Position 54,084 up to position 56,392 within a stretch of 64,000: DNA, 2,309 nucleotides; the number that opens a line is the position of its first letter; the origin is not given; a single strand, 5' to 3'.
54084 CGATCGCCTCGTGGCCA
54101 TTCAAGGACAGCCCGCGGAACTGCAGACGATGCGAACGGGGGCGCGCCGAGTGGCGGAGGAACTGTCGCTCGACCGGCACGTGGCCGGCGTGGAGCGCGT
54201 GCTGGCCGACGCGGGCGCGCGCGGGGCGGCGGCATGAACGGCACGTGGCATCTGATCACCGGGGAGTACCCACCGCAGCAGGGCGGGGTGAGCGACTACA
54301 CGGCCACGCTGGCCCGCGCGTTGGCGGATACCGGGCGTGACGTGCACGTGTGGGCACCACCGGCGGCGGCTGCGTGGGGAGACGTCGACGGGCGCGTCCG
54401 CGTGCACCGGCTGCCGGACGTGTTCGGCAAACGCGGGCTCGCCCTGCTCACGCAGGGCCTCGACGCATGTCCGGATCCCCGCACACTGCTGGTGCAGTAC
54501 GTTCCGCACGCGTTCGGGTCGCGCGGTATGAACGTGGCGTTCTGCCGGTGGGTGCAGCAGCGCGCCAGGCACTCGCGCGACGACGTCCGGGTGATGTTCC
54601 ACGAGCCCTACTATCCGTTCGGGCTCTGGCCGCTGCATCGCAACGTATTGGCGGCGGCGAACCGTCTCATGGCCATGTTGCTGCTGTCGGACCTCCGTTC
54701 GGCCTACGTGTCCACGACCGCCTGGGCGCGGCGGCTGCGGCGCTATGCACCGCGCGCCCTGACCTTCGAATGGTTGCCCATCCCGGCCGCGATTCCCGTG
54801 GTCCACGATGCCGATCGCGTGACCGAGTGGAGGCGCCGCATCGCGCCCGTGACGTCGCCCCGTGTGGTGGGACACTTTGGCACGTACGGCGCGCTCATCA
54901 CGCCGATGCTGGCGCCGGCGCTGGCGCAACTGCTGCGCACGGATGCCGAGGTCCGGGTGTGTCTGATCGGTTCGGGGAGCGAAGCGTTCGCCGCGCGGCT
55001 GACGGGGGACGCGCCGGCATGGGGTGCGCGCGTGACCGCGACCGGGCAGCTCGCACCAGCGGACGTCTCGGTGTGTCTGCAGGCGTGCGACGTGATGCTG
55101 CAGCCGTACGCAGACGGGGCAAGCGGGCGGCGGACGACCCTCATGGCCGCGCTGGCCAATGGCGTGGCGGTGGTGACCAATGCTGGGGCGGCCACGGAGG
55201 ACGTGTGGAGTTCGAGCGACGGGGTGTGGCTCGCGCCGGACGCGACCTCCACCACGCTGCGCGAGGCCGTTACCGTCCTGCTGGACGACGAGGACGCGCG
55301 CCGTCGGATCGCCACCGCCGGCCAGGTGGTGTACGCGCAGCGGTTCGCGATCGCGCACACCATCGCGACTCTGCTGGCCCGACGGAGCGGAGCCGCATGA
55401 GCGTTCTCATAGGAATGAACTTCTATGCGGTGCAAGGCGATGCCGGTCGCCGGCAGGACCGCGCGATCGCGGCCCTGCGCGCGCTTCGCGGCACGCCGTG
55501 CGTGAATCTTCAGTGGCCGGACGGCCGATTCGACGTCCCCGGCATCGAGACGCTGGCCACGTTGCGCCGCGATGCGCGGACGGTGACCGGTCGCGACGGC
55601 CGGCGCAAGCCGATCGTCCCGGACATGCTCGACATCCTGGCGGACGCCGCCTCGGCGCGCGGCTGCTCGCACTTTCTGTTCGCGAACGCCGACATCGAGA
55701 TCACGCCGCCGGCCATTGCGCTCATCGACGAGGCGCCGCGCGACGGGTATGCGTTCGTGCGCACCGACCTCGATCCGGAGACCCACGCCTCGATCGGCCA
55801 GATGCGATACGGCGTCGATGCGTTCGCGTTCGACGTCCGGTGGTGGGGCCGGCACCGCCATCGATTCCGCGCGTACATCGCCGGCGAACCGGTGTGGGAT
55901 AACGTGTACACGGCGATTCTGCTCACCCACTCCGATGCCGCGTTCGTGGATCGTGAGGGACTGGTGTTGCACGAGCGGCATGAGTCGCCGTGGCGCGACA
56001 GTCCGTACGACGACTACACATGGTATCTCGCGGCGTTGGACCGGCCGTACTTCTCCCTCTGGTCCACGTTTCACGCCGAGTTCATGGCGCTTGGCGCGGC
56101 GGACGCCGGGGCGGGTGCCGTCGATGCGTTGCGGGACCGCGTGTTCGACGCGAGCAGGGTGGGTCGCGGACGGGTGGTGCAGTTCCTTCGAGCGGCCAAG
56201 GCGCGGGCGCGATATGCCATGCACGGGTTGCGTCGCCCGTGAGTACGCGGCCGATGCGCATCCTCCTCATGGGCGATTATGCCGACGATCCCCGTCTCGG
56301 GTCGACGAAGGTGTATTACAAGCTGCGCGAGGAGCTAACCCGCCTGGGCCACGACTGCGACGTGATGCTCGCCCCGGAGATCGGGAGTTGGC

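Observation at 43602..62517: An 18-gene, roughly 19-kb polysaccharide operon with 12 glycosyltransferases and 4 methyltransferases, almost entirely linked by stop/start overlaps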

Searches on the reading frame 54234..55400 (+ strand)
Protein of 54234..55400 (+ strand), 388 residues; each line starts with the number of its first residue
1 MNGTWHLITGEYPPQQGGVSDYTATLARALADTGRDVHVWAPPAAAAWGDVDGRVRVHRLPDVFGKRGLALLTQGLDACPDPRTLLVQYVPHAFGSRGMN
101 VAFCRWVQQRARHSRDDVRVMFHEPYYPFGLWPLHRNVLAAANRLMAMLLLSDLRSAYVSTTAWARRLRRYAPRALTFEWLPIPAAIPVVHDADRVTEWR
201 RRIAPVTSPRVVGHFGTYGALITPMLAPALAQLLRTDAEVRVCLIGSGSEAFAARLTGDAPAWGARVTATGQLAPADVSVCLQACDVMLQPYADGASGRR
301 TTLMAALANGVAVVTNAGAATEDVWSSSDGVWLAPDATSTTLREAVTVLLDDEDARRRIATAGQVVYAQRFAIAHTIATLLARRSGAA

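Call 7: search_protein_families(library=pfam, proteins=[window:54234-55400:+], max_evalue=0.01)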
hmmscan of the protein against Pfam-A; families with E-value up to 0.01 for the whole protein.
window:54234-55400:+ (388 aa): 5 families
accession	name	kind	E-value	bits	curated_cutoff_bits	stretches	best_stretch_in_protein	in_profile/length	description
PF13692.12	Glyco_trans_1_4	-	3.7e-10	40.6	27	1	225-352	19-142/142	Glycosyl transferases group 1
PF13524.12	Glyco_trans_1_2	-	7.3e-10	39.4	25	1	238-382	13-144/144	Glycosyl transferase-like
PF00534.26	Glycos_transf_1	-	8.4e-09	35.6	26.4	1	229-364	36-170/172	Glycosyl transferases group 1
PF13579.12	Glyco_trans_4_4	-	6.6e-06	27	29.7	1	17-174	1-148/158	Glycosyl transferase 4-like domain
PF13439.12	Glyco_transf_4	-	0.0017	18.8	28.5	1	17-70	2-56/170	Glycosyltransferase Family 4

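Call 15: search_protein_families(library=ncbifam, proteins=[window:54234-55400:+], max_evalue=0.00001)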
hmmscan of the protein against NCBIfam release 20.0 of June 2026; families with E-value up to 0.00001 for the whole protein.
window:54234-55400:+ (388 aa): 6 families
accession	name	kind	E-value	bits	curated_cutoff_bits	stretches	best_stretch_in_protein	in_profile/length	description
TIGR03088.1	stp2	hypoth_equivalog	5.5e-08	32.2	409.05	1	229-378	219-364/374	TIGR03088 family PEP-CTERM/XrtA system glycosyltransferase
TIGR04047.1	MSMEG_0565_glyc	hypoth_equivalog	3e-07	29.8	259.85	0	17-66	13-61/373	MSMEG_0565 family glycosyltransferase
NF041876.1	EPS_EpsE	equivalog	1.7e-06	27.6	400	1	228-375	234-384/389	exopolysaccharide biosynthesis GT4 family glycosyltransferase EpsE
NF007640.0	PRK10307.1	subfamily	1.9e-06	27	276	0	11-48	9-47/411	WcaI family glycosyltransferase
TIGR03999.1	thiol_BshA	equivalog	7.1e-06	25.2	273.7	0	234-378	224-364/375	N-acetyl-alpha-D-glucosaminyl L-malate synthase BshA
TIGR04063.1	stp3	hypoth_equivalog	9e-06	24.8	442.05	0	210-365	214-373/397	TIGR04063 family PEP-CTERM/XrtA system glycosyltransferase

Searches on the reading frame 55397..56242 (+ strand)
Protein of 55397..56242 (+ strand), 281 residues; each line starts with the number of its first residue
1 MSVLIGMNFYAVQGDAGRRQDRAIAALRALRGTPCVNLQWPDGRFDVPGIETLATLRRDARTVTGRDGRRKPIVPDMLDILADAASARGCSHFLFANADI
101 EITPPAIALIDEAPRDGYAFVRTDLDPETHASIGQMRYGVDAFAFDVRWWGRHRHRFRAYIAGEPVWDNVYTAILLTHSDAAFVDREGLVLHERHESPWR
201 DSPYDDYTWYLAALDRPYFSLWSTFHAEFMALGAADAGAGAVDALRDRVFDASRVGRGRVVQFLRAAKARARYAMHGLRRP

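Call 7: search_protein_families(library=pfam, proteins=[window:55397-56242:+], max_evalue=0.01)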
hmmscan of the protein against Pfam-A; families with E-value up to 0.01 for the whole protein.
window:55397-56242:+ (281 aa): 0 families

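Call 15: search_protein_families(library=ncbifam, proteins=[window:55397-56242:+], max_evalue=0.00001)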
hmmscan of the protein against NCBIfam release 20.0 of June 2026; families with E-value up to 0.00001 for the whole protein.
window:55397-56242:+ (281 aa): 0 families

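Call 24: find_homologous_proteins(query=window:55397-56242:+, max_evalue=0.001)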
Query window:55397-56242:+ (281 aa): 147 proteins with E <= 0.001 among 8000 candidates; the best 120 are listed.
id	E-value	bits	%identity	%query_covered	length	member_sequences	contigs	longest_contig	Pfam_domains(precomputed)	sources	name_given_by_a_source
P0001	1.9e-179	613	96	100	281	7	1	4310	-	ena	-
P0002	4.8e-158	543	88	95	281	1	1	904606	-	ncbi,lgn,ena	-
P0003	2.2e-150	518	82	99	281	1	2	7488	-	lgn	-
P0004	2.0e-127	443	70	99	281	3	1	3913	-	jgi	-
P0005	3.0e-118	413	69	98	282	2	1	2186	-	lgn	-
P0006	4.0e-118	412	67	99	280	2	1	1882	-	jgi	-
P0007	5.3e-114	399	67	98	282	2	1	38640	-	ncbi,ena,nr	ncbi:MAG TPA: hypothetical protein VMV51_04950 [Gemmatimonadaceae bacterium]|nr:hypothetical protein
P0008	7.5e-114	398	63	100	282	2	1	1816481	-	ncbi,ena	-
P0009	5.4e-113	395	67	98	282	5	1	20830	-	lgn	-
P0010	1.1e-112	394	65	98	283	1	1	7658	-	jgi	jgi:hypothetical protein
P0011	1.6e-112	394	62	100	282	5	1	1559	-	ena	-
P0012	2.2e-111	390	63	93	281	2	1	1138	-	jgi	-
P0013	9.2e-109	381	65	100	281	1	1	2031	-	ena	-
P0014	1.6e-107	377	63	96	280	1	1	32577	-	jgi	jgi:hypothetical protein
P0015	1.6e-107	377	61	98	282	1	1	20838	-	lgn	-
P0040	1.7e-70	256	50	89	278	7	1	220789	-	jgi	jgi:hypothetical protein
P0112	1.4e-56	210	42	99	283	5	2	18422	-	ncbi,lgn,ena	ncbi:MAG TPA: hypothetical protein VIW45_09490 [Vicinamibacterales bacterium]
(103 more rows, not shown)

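Call 36: predict_structure(alignment_id=A1)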
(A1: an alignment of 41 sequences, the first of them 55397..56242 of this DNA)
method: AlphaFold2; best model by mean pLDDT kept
length: 281 residues; sequences in the alignment: 41
mean_pLDDT: 94.8   pTM: 0.92
mean pLDDT of the five models: 94.8, 94.2, 93.8, 93.2, 93.0
residues with pLDDT >= 90: 254; 70-90: 23; 50-70: 4; < 50: 0
segments of 3 or more residues with pLDDT < 50: none
pLDDT, mean of each block of 10 residues (from residue 1): 95 96 98 97 96 98 94 98 98 98 98 97 97 93 98 98 94 98 96 89 94 96 96 79 95 90 95 87 55
secondary structure, 60 per line:
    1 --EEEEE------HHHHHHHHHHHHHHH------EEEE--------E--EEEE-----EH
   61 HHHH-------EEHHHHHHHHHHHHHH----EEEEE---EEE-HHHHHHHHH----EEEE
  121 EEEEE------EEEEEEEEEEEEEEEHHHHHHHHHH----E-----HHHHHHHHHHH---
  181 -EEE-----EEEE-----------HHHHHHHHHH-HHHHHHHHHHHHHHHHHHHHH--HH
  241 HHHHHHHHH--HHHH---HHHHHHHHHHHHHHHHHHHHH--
elements in order: E3-7 H14-28 E35-38 E50-53 H60-64 H74-87 E92-96 E100-102 H104-112 E117-125 E132-146 H147-156 H167-177 E182-184 E190-193 H205-214 H216-236 H239-249 H252-255 H259-279

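Call 41: fold_search(model_id=the predicted structure, library=pdb)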
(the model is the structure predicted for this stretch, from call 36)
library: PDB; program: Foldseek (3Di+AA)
matches with E <= 10: 961; with E <= 0.001: 72
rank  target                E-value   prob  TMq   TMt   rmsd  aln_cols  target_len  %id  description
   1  1xhb_A                1.3e-06  1.00  0.43  0.29  10.0       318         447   11  The Crystal Structure of UDP-GalNAc: polypeptide alpha-N-acetylgalactosaminyltransferase-T1 (released 2004-10-26)
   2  5hea_A                9.6e-06  1.00  0.44  0.45  12.2       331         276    8  CgT structure in hexamer (released 2016-08-31)
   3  6p61_C                2.4e-05  1.00  0.47  0.65   4.6       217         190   12  Structure of a Glycosyltransferase from Leptospira borgpetersenii serovar Hardjo-bovis (strain JB197) (released 2019-07-10)
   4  6egs_A                2.5e-05  1.00  0.47  0.30  10.8       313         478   10  Crystal structure of the GalNAc-T2 F104S mutant in complex with UDP-GalNAc (released 2018-04-11)
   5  8bz5_B                2.7e-05  1.00  0.48  0.26  12.1       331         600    9  Crystal structure of the L. monocytogenes RmlT in complex with HEPES (released 2023-12-27)
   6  8bz5_A                4.7e-05  1.00  0.50  0.26  13.3       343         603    9  Crystal structure of the L. monocytogenes RmlT in complex with HEPES (released 2023-12-27)
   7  8bz7_B                5.6e-05  1.00  0.49  0.26   6.6       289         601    9  Crystal structure of the L. monocytogenes RmlT in complex with TDP-rhamnose (released 2023-12-27)
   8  6p61_A                6.0e-05  1.00  0.43  0.59   5.0       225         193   10  Structure of a Glycosyltransferase from Leptospira borgpetersenii serovar Hardjo-bovis (strain JB197) (released 2019-07-10)
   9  8bz5_C                6.8e-05  1.00  0.50  0.26  13.1       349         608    8  Crystal structure of the L. monocytogenes RmlT in complex with HEPES (released 2023-12-27)
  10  5tzi                  7.2e-05  1.00  0.46  0.40   5.2       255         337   11  Crystal structure of S. aureus TarS 1-349 (released 2017-01-04)
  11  8bz4_A                7.7e-05  1.00  0.49  0.25   5.3       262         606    8  Crystal structure of the apo form of the L. monocytogenes RmlT (released 2023-12-27)
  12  9b77_A                7.7e-05  1.00  0.39  0.36  18.5       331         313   13  Cryo-EM Structure of the Glycosyltransferase ArnC from Salmonella enterica in the Apo State Determined on Krios micros (released 2025-02-05)
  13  8bz7_A                8.1e-05  1.00  0.49  0.26  13.2       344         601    8  Crystal structure of the L. monocytogenes RmlT in complex with TDP-rhamnose (released 2023-12-27)
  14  2d7i_A                8.7e-05  1.00  0.44  0.26  10.6       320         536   10  Crystal structure of pp-GalNAc-T10 with UDP, GalNAc and Mn2+ (released 2006-11-07)
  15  8vxh_A                8.7e-05  1.00  0.38  0.35  18.8       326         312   11  Cryo-EM Structure of the Glycosyltransferase ArnC from Salmonella enterica in the Apo State Determined on Talos Arctic (released 2025-02-05)
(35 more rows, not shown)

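Call 46: find_encoding_contigs(protein=P0040, flank=10000, max_places=2)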
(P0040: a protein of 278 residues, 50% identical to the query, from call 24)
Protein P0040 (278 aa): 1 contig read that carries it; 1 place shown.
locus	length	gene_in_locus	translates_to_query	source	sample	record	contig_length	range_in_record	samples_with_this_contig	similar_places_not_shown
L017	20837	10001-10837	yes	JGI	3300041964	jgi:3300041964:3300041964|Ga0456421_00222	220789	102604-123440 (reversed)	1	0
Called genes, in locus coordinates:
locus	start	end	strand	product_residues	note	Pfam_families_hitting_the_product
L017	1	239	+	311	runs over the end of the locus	PF00535:Glycos_transf_2, PF13641:Glyco_tranf_2_3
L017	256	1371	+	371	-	PF13439:Glyco_transf_4, PF20706:GT4-conflict, PF00534:Glycos_transf_1, PF13692:Glyco_trans_1_4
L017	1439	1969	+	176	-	-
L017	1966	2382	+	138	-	PF13489:Methyltransf_23 (weak)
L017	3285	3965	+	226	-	-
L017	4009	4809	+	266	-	-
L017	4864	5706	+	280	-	PF05050:Methyltransf_21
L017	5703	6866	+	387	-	PF13439:Glyco_transf_4, PF13692:Glyco_trans_1_4, PF00534:Glycos_transf_1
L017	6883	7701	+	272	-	PF05050:Methyltransf_21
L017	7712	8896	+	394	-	PF13439:Glyco_transf_4 (faint), PF20706:GT4-conflict, PF00534:Glycos_transf_1, PF13692:Glyco_trans_1_4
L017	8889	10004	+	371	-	-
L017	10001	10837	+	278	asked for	-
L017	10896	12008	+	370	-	PF13439:Glyco_transf_4, PF20706:GT4-conflict, PF00534:Glycos_transf_1, PF13692:Glyco_trans_1_4, PF13524:Glyco_trans_1_2 (weak)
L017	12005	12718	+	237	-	PF13489:Methyltransf_23, PF05175:MTS (weak), PF13847:Methyltransf_31 (weak), PF08241:Methyltransf_11, PF08242:Methyltransf_12, PF13649:Methyltransf_25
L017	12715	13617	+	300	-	PF00535:Glycos_transf_2, PF13641:Glyco_tranf_2_3, PF13632:Glyco_trans_2_3 (weak)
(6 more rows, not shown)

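Call 47: find_encoding_contigs(protein=P0112, flank=10000, max_places=2)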
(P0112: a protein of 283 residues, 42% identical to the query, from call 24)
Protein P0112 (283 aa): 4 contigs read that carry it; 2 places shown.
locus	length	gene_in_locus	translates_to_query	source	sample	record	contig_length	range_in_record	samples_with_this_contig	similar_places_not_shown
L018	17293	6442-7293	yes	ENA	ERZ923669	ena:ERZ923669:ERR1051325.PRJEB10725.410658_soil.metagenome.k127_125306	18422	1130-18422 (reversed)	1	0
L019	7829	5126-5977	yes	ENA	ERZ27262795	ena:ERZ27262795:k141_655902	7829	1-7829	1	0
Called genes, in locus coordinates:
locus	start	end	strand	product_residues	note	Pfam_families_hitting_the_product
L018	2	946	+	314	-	?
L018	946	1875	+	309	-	-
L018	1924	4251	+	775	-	PF01425:Amidase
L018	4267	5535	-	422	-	PF00465:Fe-ADH, PF13685:Fe-ADH_2 (weak), PF25137:ADH_Fe_C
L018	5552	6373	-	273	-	-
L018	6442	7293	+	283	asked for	-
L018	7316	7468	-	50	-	PF11752:DUF3309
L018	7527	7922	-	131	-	PF00072:Response_reg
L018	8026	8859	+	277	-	PF00149:Metallophos, PF12850:Metallophos_2 (weak)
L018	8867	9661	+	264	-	PF14907:NTP_transf_5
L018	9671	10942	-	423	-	PF04542:Sigma70_r2, PF08281:Sigma70_r4_2 (weak), PF20239:DUF6596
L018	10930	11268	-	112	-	PF03795:YCII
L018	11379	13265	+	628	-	PF02776:TPP_enzyme_N, PF00205:TPP_enzyme_M, PF02775:TPP_enzyme_C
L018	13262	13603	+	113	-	PF00034:Cytochrom_C (faint), PF13442:Cytochrome_CBB3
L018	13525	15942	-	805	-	PF01734:Patatin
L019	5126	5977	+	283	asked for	-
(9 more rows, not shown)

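Call 59: find_related_loci(query=A1, collection=genome_contigs, flank=10000)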
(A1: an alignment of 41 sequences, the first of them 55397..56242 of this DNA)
Query A1 (281 aa) in genome_contigs; peptide patterns used: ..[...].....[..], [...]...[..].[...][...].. (x = any residue, [..] = any of these).
75 stretches matched a pattern; 39 encode a relative of the query (tblastn E <= 1e-3); 39 distinct loci.
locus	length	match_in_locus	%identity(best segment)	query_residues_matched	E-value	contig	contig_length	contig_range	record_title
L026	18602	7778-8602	58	1-275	5e-102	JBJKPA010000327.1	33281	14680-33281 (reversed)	MAG: Gemmatimonadaceae bacterium isolate Bin_109 S1Ck127_3787671_flag_0_multi_14.9958_len_33281, whole genome shotgun se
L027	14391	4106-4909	62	1-268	1e-101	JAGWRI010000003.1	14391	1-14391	MAG: Gemmatimonadota bacterium isolate REEB322 k141_18850, whole genome shotgun sequence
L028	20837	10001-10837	57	1-279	1e-96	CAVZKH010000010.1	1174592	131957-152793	MAG: uncultured Gemmatimonadaceae bacterium isolate MFD04428.bin.1.10 genome assembly, contig: contig_73371, whole genom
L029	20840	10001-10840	63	1-280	3e-106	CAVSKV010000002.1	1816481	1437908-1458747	MAG: uncultured Gemmatimonadaceae bacterium isolate MFD05377.bin.1.102 genome assembly, contig: contig_43423, whole geno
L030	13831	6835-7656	49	1-273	2e-76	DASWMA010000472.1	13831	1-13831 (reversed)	MAG TPA_asm: Longimicrobium sp. isolate SMAG_U3375 k141_419184, whole genome shotgun sequence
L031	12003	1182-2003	51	3-275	2e-76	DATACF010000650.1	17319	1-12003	MAG TPA_asm: Longimicrobium sp. isolate SMAG_U6717 k141_217911, whole genome shotgun sequence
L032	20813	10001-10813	43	3-273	4e-71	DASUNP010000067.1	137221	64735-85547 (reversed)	MAG TPA_asm: Blastocatellia bacterium isolate SMAG_U1603 k141_1011608, whole genome shotgun sequence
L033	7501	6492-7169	53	2-225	2e-70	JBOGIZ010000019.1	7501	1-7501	MAG: Vicinamibacterales bacterium isolate TC-S_metawrap_bin.91 k127_4037302, whole genome shotgun sequence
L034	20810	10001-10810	47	1-269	6e-70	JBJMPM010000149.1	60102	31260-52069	MAG: Longimicrobiaceae bacterium isolate 12C16O_48h_50_P10_coass_bin_29 k141_4093329, whole genome shotgun sequence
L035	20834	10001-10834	46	1-277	7e-70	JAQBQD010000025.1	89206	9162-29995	MAG: Gemmatimonadetes bacterium isolate RYN_364 scaffold_5605777, whole genome shotgun sequence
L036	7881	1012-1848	41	1-280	8e-68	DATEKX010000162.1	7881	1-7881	MAG TPA_asm: Blastocatellia bacterium isolate SMAG_U8901 k141_1025559, whole genome shotgun sequence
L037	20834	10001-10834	42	1-278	8e-67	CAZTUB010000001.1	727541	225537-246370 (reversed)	MAG TPA_asm: uncultured Clostridia bacterium isolate binchicken_co174_39 genome assembly, contig: NODE_1_length_727541_c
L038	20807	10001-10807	49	1-268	1e-67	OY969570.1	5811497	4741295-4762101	MAG: uncultured Gemmatimonadales bacterium isolate MFD02840.bin.c.1 genome assembly, chromosome: 1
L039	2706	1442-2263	45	1-273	1e-66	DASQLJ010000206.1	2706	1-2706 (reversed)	MAG TPA_asm: Longimicrobium sp. isolate SMAG_U11935 k141_3882733, whole genome shotgun sequence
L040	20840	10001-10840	40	1-280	5e-65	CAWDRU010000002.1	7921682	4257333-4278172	MAG: Blastocatellia bacterium isolate MFD04935.bin.1.50 genome assembly, contig: contig_540, whole genome shotgun sequen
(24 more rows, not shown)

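Call 80: predict_structure(alignment_id=A2)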
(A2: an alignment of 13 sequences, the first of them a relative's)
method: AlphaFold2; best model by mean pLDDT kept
length: 507 residues; sequences in the alignment: 13
mean_pLDDT: 87.5   pTM: 0.87
mean pLDDT of the five models: 87.5, 85.5, 85.2, 84.6, 82.6
residues with pLDDT >= 90: 262; 70-90: 223; 50-70: 22; < 50: 0
segments of 3 or more residues with pLDDT < 50: none
pLDDT, mean of each block of 10 residues (from residue 1): 74 84 84 95 90 65 80 88 89 89 90 89 94 92 90 88 90 95 93 93 94 79 75 84 86 94 93 87 82 85 91 93 90 91 94 94 90 92 94 95 94 94 89 91 91 79 76 88 78 76 68
secondary structure, 60 per line:
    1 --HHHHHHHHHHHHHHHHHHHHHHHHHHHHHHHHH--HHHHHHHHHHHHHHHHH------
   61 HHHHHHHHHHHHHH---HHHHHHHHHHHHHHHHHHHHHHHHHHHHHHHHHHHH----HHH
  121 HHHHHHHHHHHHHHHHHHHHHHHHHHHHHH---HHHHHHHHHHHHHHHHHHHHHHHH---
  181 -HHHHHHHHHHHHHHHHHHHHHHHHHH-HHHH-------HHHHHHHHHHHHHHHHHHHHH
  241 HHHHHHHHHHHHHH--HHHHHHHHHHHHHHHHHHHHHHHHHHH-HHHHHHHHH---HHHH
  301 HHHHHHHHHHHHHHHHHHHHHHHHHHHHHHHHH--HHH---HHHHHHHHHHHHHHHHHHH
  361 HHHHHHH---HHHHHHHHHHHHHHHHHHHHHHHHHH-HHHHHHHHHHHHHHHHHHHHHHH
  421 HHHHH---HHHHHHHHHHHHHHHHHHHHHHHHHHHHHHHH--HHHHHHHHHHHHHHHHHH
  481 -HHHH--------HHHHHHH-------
elements in order: H3-35 H38-54 H61-74 H78-113 H118-150 H154-177 H182-207 H209-212 H220-254 H257-283 H285-293 H297-333 H342-367 H371-396 H398-425 H429-460 H463-480 H482-485 H494-500

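Call 82: fold_search(model_id=the predicted structure, library=pdb)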
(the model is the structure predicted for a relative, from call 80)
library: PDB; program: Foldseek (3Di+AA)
matches with E <= 10: 223; with E <= 0.001: 53
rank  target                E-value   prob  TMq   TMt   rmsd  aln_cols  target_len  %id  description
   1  9g9n_A                1.0e-06  1.00  0.61  0.73   4.8       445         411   15  Lipid III flippase WzxE with NB10 and NB7 nanobodies in inward-facing conformation - crystal 1 (released 2025-01-22)
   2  9rsj_A                1.2e-06  1.00  0.61  0.67   8.9       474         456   15  Cryo-EM structure of MATE transporter NorM-VC in complex with doxorubicin (released 2025-11-26)
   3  9g9o_A                2.3e-06  1.00  0.56  0.66   6.0       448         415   17  Lipid III flippase WzxE with NB10 and NB7 nanobodies in outward-facing conformation - crystal 2 (released 2025-01-22)
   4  9g95_A                2.5e-06  1.00  0.56  0.65   6.0       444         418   16  Lipid III flippase WzxE with NB10 nanobody in outward-facing conformation at 2.7552 A (released 2025-01-22)
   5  6fhz                  5.4e-06  1.00  0.59  0.67   7.0       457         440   15  Inward-facing conformation of a multidrug resistance MATE family transporter of the MOP superfamily. (released 2019-05-08)
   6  9g9m_A                5.4e-06  1.00  0.57  0.67   5.7       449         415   16  Lipid III flippase WzxE with NB10 and NB7 nanobodies in outward-facing conformation - crystal 1 (released 2025-01-22)
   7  9g9p_A                8.3e-06  1.00  0.61  0.73   4.7       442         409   16  Lipid III flippase WzxE with NB10 and NB7 nanobodies in inward-facing conformation - crystal 2 (released 2025-01-22)
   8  7waw                  1.0e-05  1.00  0.61  0.62   6.6       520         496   14  MurJ inward closed form (released 2022-06-01)
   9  6nc9                  1.2e-05  1.00  0.62  0.65   6.4       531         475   11  Lipid II flippase MurJ, outward-facing conformation (released 2019-04-17)
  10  6idp                  1.2e-05  1.00  0.57  0.64   6.9       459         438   13  Crystal structure of Vibrio cholerae MATE transporter VcmN in the straight form (released 2019-01-16)
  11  7wax                  1.3e-05  1.00  0.70  0.70   5.5       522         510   15  MurJ inward occluded form (released 2022-06-01)
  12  4mlb_A                1.5e-05  1.00  0.61  0.67   5.9       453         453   15  Reverse polarity of binding pocket suggests different function of a MOP superfamily transporter from Pyrococcus furios (released 2013-09-25)
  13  6nc6_A                1.6e-05  1.00  0.67  0.72   5.5       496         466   11  Lipid II flippase MurJ, inward closed conformation (released 2019-04-17)
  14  7php_A                1.6e-05  1.00  0.54  0.59   9.6       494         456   15  Structure of Multidrug and Toxin Compound Extrusion (MATE) transporter NorM by NabFab-fiducial assisted cryo-EM (released 2021-09-01)
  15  6ids                  1.7e-05  1.00  0.57  0.65   6.9       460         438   13  Crystal structure of Vibrio cholerae MATE transporter VcmN D35N mutant (released 2019-01-16)
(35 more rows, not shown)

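Call 95: find_encoding_contigs(protein=P0001, flank=5000, max_places=2)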
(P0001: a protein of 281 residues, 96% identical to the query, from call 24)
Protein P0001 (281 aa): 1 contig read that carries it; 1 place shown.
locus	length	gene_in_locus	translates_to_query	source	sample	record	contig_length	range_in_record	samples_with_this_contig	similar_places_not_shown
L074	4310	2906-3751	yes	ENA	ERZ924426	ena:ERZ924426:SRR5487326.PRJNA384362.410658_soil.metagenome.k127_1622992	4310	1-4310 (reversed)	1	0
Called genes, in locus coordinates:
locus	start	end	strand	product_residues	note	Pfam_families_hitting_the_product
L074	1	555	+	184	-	?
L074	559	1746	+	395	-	PF13439:Glyco_transf_4 (weak), PF13579:Glyco_trans_4_4 (weak), PF20706:GT4-conflict, PF00534:Glycos_transf_1, PF13692:Glyco_trans_1_4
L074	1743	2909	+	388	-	PF13692:Glyco_trans_1_4, PF00534:Glycos_transf_1, PF13524:Glyco_trans_1_2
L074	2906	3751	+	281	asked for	-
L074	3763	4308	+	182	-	?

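Call 96: find_encoding_contigs(protein=P0002, flank=10000, max_places=1)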
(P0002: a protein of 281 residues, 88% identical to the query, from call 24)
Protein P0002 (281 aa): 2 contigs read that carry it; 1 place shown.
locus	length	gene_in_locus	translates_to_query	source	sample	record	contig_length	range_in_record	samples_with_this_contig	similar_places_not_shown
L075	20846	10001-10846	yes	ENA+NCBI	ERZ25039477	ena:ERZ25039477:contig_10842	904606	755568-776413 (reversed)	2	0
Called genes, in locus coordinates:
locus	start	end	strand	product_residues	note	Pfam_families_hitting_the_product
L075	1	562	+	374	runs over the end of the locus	PF13439:Glyco_transf_4, PF13579:Glyco_trans_4_4 (weak), PF20706:GT4-conflict, PF00534:Glycos_transf_1, PF13692:Glyco_trans_1_4, PF13524:Glyco_trans_1_2 (weak)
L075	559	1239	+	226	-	PF13489:Methyltransf_23, PF08241:Methyltransf_11, PF08242:Methyltransf_12, PF13649:Methyltransf_25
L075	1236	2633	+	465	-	-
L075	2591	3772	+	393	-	PF13439:Glyco_transf_4, PF20706:GT4-conflict, PF00534:Glycos_transf_1, PF13692:Glyco_trans_1_4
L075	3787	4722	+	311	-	PF13489:Methyltransf_23, PF08241:Methyltransf_11, PF08242:Methyltransf_12, PF13649:Methyltransf_25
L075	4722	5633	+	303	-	PF13641:Glyco_tranf_2_3 (faint), PF00535:Glycos_transf_2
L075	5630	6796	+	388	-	PF13439:Glyco_transf_4, PF00534:Glycos_transf_1, PF13692:Glyco_trans_1_4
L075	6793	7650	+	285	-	PF02475:TRM5-TYW2_MTfase (faint), PF05050:Methyltransf_21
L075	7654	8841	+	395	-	PF13439:Glyco_transf_4 (weak), PF13579:Glyco_trans_4_4 (weak), PF20706:GT4-conflict, PF00534:Glycos_transf_1, PF13692:Glyco_trans_1_4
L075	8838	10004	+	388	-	PF13579:Glyco_trans_4_4 (weak), PF13692:Glyco_trans_1_4, PF00534:Glycos_transf_1, PF13524:Glyco_trans_1_2 (weak)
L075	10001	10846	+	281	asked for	-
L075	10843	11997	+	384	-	PF13439:Glyco_transf_4 (weak), PF20706:GT4-conflict, PF00534:Glycos_transf_1, PF13692:Glyco_trans_1_4, PF13524:Glyco_trans_1_2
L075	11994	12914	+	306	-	PF00535:Glycos_transf_2, PF13641:Glyco_tranf_2_3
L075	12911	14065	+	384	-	PF13439:Glyco_transf_4, PF20706:GT4-conflict (faint), PF00534:Glycos_transf_1, PF13692:Glyco_trans_1_4, PF13524:Glyco_trans_1_2 (weak)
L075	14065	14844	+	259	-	PF13489:Methyltransf_23, PF08241:Methyltransf_11, PF08242:Methyltransf_12, PF13649:Methyltransf_25, PF13847:Methyltransf_31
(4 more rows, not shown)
